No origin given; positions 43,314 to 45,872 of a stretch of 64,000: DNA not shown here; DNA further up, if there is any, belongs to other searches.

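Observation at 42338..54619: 12-kb c-type cytochrome supercluster resembling an extracellular electron transfer / iron-redox module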

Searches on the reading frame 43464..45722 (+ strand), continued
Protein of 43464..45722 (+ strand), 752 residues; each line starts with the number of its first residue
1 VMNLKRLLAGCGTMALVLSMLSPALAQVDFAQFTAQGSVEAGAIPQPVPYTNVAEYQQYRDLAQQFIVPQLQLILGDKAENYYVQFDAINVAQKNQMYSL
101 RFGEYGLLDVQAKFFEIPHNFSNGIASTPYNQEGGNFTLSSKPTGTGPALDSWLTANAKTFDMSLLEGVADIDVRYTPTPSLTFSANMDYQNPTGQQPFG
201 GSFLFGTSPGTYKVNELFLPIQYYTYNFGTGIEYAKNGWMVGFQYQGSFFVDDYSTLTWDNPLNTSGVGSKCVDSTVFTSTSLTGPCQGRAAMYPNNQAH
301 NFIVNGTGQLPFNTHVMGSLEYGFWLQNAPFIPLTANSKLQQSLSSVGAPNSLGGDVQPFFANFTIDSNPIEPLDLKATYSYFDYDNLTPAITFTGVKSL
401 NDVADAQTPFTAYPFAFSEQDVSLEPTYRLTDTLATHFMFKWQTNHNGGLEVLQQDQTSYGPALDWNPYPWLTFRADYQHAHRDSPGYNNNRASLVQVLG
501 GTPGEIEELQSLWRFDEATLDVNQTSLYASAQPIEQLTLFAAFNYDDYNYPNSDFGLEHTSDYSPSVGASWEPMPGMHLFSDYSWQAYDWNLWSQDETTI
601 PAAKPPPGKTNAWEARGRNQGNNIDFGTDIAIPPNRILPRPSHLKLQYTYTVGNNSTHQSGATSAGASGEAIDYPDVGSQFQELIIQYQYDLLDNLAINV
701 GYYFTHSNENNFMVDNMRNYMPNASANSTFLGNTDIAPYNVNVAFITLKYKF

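Call 56: fold_search(model_id=the predicted structure, library=pdb)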
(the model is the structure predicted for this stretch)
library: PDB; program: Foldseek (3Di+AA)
matches with E <= 10: 773; with E <= 0.001: 307
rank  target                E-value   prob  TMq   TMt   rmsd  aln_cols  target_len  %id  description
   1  6r2q_B                4.7e-38  1.00  0.76  0.88   3.8       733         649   17  Structure of the Mtr complex (released 2020-04-22)
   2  4rdt_B                7.6e-10  1.00  0.36  0.42  12.7       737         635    8  Structure of the bacterial Zn-transporter ZnuD from Neisseria meningitidis (flexible conformation bound to a zinc ion) (released 2015-08-19)
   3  5m9b                  8.9e-10  1.00  0.37  0.39  12.2       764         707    9  Crystal structure of the ferric enterobactin receptor (PfeA) from Pseudomonas aeruginosa (released 2018-02-21)
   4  5out                  9.8e-10  1.00  0.37  0.39  12.0       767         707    9  CRYSTAL STRUCTURE OF THE FERRIC ENTEROBACTIN RECEPTOR (PFEA) MUTANT (G324V) FROM PSEUDOMONAS AERUGINOSA (released 2018-09-05)
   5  4rdt_A                1.1e-09  1.00  0.36  0.42  12.5       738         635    8  Structure of the bacterial Zn-transporter ZnuD from Neisseria meningitidis (flexible conformation bound to a zinc ion) (released 2015-08-19)
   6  4rdr                  1.1e-09  1.00  0.38  0.40  12.5       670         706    8  Structure of the bacterial Zn-transporter ZnuD from Neisseria meningitidis (locked conformation bound to zinc and cadmiu (released 2015-08-19)
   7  5fr8_A                2.2e-09  1.00  0.38  0.40  11.5       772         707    9  Crystal structure of the siderophore receptor PirA from Acinetobacter baumannii (released 2016-05-11)
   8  6q5e                  2.2e-09  1.00  0.35  0.37  11.9       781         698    9  Crystal structure of the ferric enterobactin receptor from Pseudomonas aeruginosa (PfeA) in complex with enterobactin (released 2019-01-16)
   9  5nc4                  4.9e-09  1.00  0.36  0.39  12.3       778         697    9  Crystal structure of the ferric enterobactin receptor (PfeA) in complex with protochelin from Pseudomonas aeruginosa (released 2018-03-21)
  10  6i2j                  5.7e-09  1.00  0.36  0.38  12.3       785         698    9  Crystal structure of the ferric enterobactin receptor mutant (Q482A) from Pseudomonas aeruginosa (PfeA) in complex with  (released 2019-01-16)
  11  9gbc_A                6.0e-09  1.00  0.36  0.40  10.5       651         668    9  Bacteroides thetaiotaomicron siderophore transporter XusA in complex with surface-exposed lipoprotein XusB (released 2025-08-06)
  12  5nc3                  8.6e-09  1.00  0.36  0.37  12.1       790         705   10  Crystal structure of the ferric enterobactin receptor (PfeA) from Pseudomonas aeruginosa in complex with the tris-catech (released 2018-03-21)
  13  6r1f                  9.5e-09  1.00  0.35  0.37  12.5       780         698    9  Crystal structure of the ferric enterobactin receptor mutant R480A from Pseudomonas aeruginosa (PfeA) in complex with en (released 2019-04-10)
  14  5nec_B                1.1e-08  1.00  0.28  0.32  14.9       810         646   10  Crystal structure of the siderophore receptor PiuD from Pseudomonas aeruginosa (released 2018-02-07)
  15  5mzs                  1.6e-08  1.00  0.38  0.40  12.0       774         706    9  Crystal structure of the ferric enterobactin receptor (PfeA) mutant (R480A_Q482A) from Pseudomonas aeruginosa (released 2018-02-14)
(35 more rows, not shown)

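Call 60: search_protein_families(library=pfam, proteins=[L004:16458-17288:+, L007:22074-22268:+], max_evalue=0.01)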
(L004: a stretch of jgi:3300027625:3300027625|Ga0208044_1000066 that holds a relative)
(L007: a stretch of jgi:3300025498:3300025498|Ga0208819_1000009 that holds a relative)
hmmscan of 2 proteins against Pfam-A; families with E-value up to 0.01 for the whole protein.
L004:16458-17288:+ (276 aa): 1 family
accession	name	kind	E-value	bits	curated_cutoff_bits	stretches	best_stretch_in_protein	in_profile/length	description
PF01292.26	Ni_hydr_CYTB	-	1.6e-06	28.5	30.1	1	12-191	1-158/179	Prokaryotic cytochrome b561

L007:22074-22268:+ (65 aa): 7 families
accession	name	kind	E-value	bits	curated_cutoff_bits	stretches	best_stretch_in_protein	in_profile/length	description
PF12797.12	Fer4_2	-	2.3e-06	27.6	24.5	1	8-28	1-21/22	4Fe-4S binding domain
PF13237.11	Fer4_10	-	8.4e-05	22.9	25.5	1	10-41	2-34/53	4Fe-4S dicluster domain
PF00037.32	Fer4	-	0.00046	20.3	21.1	1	11-27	2-18/24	4Fe-4S binding domain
PF12837.12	Fer4_6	-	0.00064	20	25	1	11-28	3-20/24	4Fe-4S binding domain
PF12838.12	Fer4_7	-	0.0015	19.4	27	1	16-33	1-17/52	4Fe-4S dicluster domain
PF13187.11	Fer4_9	-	0.003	18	27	1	16-41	1-26/52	4Fe-4S dicluster domain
PF12800.12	Fer4_4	-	0.0038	17.9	24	1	15-28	2-15/17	4Fe-4S binding domain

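Call 63: search_protein_families(library=pfam, proteins=[L041:12792-13457:+, L041:13454-15880:+, L041:15881-16564:+, L041:16548-17891:+, L041:18159-19355:+, L041:19412-20695:+, L041:20692-21978:+, L035:13181-14365:+, L035:14239-15615:+, L035:18367-20331:+], max_evalue=0.001)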
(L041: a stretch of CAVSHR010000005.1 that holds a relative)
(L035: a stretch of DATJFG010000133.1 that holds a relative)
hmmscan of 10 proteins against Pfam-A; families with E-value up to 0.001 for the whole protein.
L041:12792-13457:+ (221 aa): 5 families
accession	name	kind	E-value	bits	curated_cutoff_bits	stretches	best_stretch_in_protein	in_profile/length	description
PF14522.11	Cytochrome_C7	-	1.8e-14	53.7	24.8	2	143-221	1-67/67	Cytochrome c7 and related cytochrome c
PF02085.21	Cytochrom_CIII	-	1.1e-11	45.3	22.9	2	141-221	19-83/101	Class III cytochrome C family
PF14537.11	Cytochrom_c3_2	-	8.9e-09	36.1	25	1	154-221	5-65/79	Cytochrome c3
PF22113.1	Mtrc-MtrF_II-IV_dom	-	4.5e-06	26.8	30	0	82-220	8-163/176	Outer membrane cytochrome MtrC/MtrF-like, domains II/IV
PF09699.15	Paired_CXXCH_1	-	8.1e-05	22.7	20.6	0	82-110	8-38/41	Doubled CXXCH motif (Paired_CXXCH_1)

L041:13454-15880:+ (808 aa): 3 families
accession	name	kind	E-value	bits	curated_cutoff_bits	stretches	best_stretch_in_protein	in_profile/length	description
PF00384.28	Molybdopterin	-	7.4e-30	104.6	24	1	105-540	1-351/353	Molybdopterin oxidoreductase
PF01568.27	Molydop_binding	-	3.8e-14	53.1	26.8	1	721-790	25-98/110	Molydopterin dinucleotide binding domain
PF04879.21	Molybdop_Fe4S4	-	1.7e-12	47.5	22.7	1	50-101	3-54/55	Molybdopterin oxidoreductase Fe4S4 domain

L041:15881-16564:+ (227 aa): 14 families
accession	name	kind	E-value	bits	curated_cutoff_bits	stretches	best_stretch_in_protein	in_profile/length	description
PF12838.12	Fer4_7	-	2.1e-15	57.3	27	2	99-182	1-52/52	4Fe-4S dicluster domain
PF13247.11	Fer4_11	-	1.4e-14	54.5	26.2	1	60-123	2-67/100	4Fe-4S dicluster domain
PF13237.11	Fer4_10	-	4.4e-12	46.2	25.5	3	61-111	2-53/53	4Fe-4S dicluster domain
PF00037.32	Fer4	-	2.7e-11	43.2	21.1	2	97-114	5-22/24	4Fe-4S binding domain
PF12797.12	Fer4_2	-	1.1e-09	38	24.5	2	4-25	1-22/22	4Fe-4S binding domain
PF12837.12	Fer4_6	-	2.4e-09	37.1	25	1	98-114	7-23/24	4Fe-4S binding domain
PF13183.11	Fer4_8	-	1.1e-08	35.9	27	1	98-148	3-58/68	4Fe-4S dicluster domain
PF13187.11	Fer4_9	-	1.2e-08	35.2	27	1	68-114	2-51/52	4Fe-4S dicluster domain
PF13534.11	Fer4_17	-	4.5e-07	30.8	22.2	0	68-96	2-29/61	4Fe-4S dicluster domain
PF13484.11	Fer4_16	-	7.8e-07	30.2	30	0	95-113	48-66/66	4Fe-4S double cluster binding domain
PF14697.11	Fer4_21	-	1e-05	26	35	0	67-112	7-53/59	4Fe-4S dicluster domain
PF12800.12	Fer4_4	-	3.5e-05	24.2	24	0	98-113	2-17/17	4Fe-4S binding domain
PF25160.1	LdpA_Fe-S-bd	-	0.00011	22.4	27.6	0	74-113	7-41/49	LdpA Fe-S cluster-binding domain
PF12798.12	Fer4_3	-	0.00018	22.5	27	0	100-114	1-15/15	4Fe-4S binding domain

L041:16548-17891:+ (447 aa): 1 family
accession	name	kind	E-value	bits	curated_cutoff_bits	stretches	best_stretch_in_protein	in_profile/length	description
PF03916.19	NrfD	-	3.1e-38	132.6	25.8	1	54-374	2-311/313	Polysulphide reductase, NrfD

L041:18159-19355:+ (398 aa): 6 families
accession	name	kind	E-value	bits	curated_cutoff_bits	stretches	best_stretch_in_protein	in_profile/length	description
PF00034.26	Cytochrom_C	-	1.3e-27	97.3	21.3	2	128-209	1-89/90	Cytochrome c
PF13442.11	Cytochrome_CBB3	-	6e-19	68.6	27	1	127-206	2-68/68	Cytochrome C oxidase, cbb3-type, subunit III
PF14522.11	Cytochrome_C7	-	7.9e-05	22.9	24.8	0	321-333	40-52/67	Cytochrome c7 and related cytochrome c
PF14495.11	Cytochrom_C550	-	0.00025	21.2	27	0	127-147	25-44/136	Cytochrome c-550 domain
PF09699.15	Paired_CXXCH_1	-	0.00041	20.4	20.6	0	230-244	4-18/41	Doubled CXXCH motif (Paired_CXXCH_1)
PF14376.11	Haem_bd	-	0.00078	19.9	27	0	227-242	35-49/133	Haem-binding domain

L041:19412-20695:+ (427 aa): 3 families
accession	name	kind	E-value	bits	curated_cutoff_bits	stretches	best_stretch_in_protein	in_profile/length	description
PF00034.26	Cytochrom_C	-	2.4e-35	122.1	21.3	4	251-332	1-89/90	Cytochrome c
PF13442.11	Cytochrome_CBB3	-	3.2e-23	82.3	27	2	250-329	2-68/68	Cytochrome C oxidase, cbb3-type, subunit III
PF09699.15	Paired_CXXCH_1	-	0.0004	20.4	20.6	0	348-360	4-16/41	Doubled CXXCH motif (Paired_CXXCH_1)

L041:20692-21978:+ (428 aa): 9 families
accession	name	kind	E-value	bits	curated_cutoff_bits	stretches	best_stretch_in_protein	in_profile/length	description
PF14522.11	Cytochrome_C7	-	1.5e-15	57.2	24.8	0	257-297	9-52/67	Cytochrome c7 and related cytochrome c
PF09699.15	Paired_CXXCH_1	-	1.5e-12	47.4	20.6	1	263-296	8-39/41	Doubled CXXCH motif (Paired_CXXCH_1)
PF14537.11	Cytochrom_c3_2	-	1.1e-11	45.4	25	2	56-148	1-78/79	Cytochrome c3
PF22113.1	Mtrc-MtrF_II-IV_dom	-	2.1e-09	37.6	30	2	62-151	82-166/176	Outer membrane cytochrome MtrC/MtrF-like, domains II/IV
PF02085.21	Cytochrom_CIII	-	2.8e-05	24.8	22.9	0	210-293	31-101/101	Class III cytochrome C family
PF03264.19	Cytochrom_NNT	-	7.3e-05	23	24.1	0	264-311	39-90/174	NapC/NirT cytochrome c family, N-terminal region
PF22678.1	Cytochrom_c_NrfB-like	-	0.00016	22.5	27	0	99-177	1-66/89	Cytochrome c-type protein NrfB-like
PF02335.20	Cytochrom_C552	-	0.00044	19.8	24.1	1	50-141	233-320/438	Cytochrome c552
PF13435.11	Cytochrome_C554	-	0.00075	20.8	20.8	0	29-69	47-84/84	Cytochrome c554 and c-prime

L035:13181-14365:+ (394 aa): 4 families
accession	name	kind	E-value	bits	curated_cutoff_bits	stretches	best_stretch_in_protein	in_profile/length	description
PF00034.26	Cytochrom_C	-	1.2e-38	132.8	21.3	4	219-299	2-89/90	Cytochrome c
PF13442.11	Cytochrome_CBB3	-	2.6e-24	85.7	27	2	218-296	3-68/68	Cytochrome C oxidase, cbb3-type, subunit III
PF14376.11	Haem_bd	-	6.9e-05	23.3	27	0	197-236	7-48/133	Haem-binding domain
PF09699.15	Paired_CXXCH_1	-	0.00073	19.6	20.6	0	318-326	7-15/41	Doubled CXXCH motif (Paired_CXXCH_1)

L035:14239-15615:+ (458 aa): 6 families
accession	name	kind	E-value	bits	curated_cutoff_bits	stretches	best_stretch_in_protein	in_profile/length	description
PF09699.15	Paired_CXXCH_1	-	3e-14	52.8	20.6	0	301-334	8-39/41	Doubled CXXCH motif (Paired_CXXCH_1)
PF14522.11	Cytochrome_C7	-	6.5e-14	51.9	24.8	0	68-142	13-67/67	Cytochrome c7 and related cytochrome c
PF14537.11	Cytochrom_c3_2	-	2.7e-11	44.2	25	1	95-214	2-78/79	Cytochrome c3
PF22113.1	Mtrc-MtrF_II-IV_dom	-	6.6e-09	36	30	1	64-188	24-129/176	Outer membrane cytochrome MtrC/MtrF-like, domains II/IV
PF02085.21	Cytochrom_CIII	-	4.4e-06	27.4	22.9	0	252-331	32-101/101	Class III cytochrome C family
PF22678.1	Cytochrom_c_NrfB-like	-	1.1e-05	26.2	27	0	66-121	31-80/89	Cytochrome c-type protein NrfB-like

L035:18367-20331:+ (654 aa): 6 families
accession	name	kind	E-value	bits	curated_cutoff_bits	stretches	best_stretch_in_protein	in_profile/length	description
PF14522.11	Cytochrome_C7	-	3.8e-17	62.3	24.8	2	254-331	14-66/67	Cytochrome c7 and related cytochrome c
PF14537.11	Cytochrom_c3_2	-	1.2e-13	51.8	25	1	194-289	5-78/79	Cytochrome c3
PF09699.15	Paired_CXXCH_1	-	5.1e-13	48.9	20.6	0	195-232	7-38/41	Doubled CXXCH motif (Paired_CXXCH_1)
PF01292.26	Ni_hydr_CYTB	-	5.2e-13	49.6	30.1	1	428-609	1-164/179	Prokaryotic cytochrome b561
PF02085.21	Cytochrom_CIII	-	1e-06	29.4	22.9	1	64-160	21-101/101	Class III cytochrome C family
PF00684.25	DnaJ_CXXCXGXG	-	1.4e-06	28.9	32.7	0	76-135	1-52/65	DnaJ central domain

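Call 70: search_protein_families(library=pfam, proteins=[L035:20370-22178:+, L035:15612-16097:+, L035:16094-17200:+, L035:12323-12706:+], max_evalue=0.05)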
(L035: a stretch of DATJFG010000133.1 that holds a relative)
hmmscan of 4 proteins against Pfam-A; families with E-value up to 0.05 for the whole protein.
L035:20370-22178:+ (602 aa): 4 families
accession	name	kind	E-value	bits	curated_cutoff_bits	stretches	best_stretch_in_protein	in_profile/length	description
PF14522.11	Cytochrome_C7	-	6.2e-12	45.6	24.8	1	401-454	43-67/67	Cytochrome c7 and related cytochrome c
PF14537.11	Cytochrom_c3_2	-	4.7e-09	37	25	1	428-507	8-78/79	Cytochrome c3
PF03264.19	Cytochrom_NNT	-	1.1e-08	35.5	24.1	1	96-185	6-99/174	NapC/NirT cytochrome c family, N-terminal region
PF02085.21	Cytochrom_CIII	-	3.8e-06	27.6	22.9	0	468-510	17-56/101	Class III cytochrome C family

L035:15612-16097:+ (161 aa): 3 families
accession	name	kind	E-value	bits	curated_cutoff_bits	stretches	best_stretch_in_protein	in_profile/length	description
PF00355.32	Rieske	-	1.4e-10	41.4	20.3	1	70-146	10-87/88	Rieske [2Fe-2S] domain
PF25471.1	TM_PetC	-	7.5e-09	35.7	37.1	1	18-55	5-42/48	Iron-sulfur subunit PetC transmembrane anchor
PF13806.12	Rieske_2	-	0.0016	18.8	27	1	70-157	10-103/104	Rieske-like [2Fe-2S] domain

L035:16094-17200:+ (368 aa): 5 families
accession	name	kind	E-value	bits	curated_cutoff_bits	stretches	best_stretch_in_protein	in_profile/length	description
PF00033.24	Cytochrome_B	-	1e-51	175.9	27.2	1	42-221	11-189/189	Cytochrome b/b6/petB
PF13631.11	Cytochrom_B_N_2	-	1.3e-41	142.8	27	1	103-271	2-167/169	Cytochrome b(N-terminal)/b6/petB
PF00032.22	Cytochrom_B_C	-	1.9e-11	44.5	20.7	1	274-364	2-85/102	Cytochrome b(C-terminal)/b6/petD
PF14358.11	DUF4405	-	1.4e-05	25.9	26.7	1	50-113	5-63/66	Domain of unknown function (DUF4405)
PF01292.26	Ni_hydr_CYTB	-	9.4e-05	22.7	30.1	1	32-117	92-164/179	Prokaryotic cytochrome b561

L035:12323-12706:+ (127 aa): 2 families
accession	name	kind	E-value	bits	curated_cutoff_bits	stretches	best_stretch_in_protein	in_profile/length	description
PF13442.11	Cytochrome_CBB3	-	1.4e-14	54.6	27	1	28-115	2-68/68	Cytochrome C oxidase, cbb3-type, subunit III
PF00034.26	Cytochrom_C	-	5.4e-13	50.5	21.3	1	30-118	2-89/90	Cytochrome c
